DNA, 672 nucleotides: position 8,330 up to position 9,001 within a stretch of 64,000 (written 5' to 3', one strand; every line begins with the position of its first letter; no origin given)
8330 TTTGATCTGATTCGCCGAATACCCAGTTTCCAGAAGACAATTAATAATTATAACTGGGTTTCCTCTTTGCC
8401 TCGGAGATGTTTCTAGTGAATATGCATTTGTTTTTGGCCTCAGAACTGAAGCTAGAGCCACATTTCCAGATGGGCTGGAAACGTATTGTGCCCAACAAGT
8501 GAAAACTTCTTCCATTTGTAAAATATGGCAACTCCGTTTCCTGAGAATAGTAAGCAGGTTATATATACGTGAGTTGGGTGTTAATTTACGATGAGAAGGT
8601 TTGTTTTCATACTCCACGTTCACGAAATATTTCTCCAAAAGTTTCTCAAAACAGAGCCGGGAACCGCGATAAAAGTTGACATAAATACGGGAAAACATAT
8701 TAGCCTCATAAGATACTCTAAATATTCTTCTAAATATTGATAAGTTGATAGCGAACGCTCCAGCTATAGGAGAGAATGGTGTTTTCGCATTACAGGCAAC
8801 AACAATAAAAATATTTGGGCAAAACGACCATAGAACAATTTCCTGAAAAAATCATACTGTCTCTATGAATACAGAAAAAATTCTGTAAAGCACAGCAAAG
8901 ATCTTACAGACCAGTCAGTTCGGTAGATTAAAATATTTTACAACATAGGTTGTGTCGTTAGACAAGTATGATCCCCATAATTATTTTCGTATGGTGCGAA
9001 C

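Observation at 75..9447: Tandem pair of TDP2-like EEP phosphodiesterase genes, one intact and one decaying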

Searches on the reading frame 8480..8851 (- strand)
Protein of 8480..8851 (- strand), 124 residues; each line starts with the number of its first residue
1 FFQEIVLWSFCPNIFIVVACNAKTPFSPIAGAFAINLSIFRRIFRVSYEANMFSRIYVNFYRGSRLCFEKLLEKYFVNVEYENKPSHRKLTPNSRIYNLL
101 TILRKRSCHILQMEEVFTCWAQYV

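Call 42: search_protein_families(library=pfam, proteins=[window:8480-8851:-], max_evalue=1)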
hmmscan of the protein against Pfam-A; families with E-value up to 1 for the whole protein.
seq(124 aa): 0 families
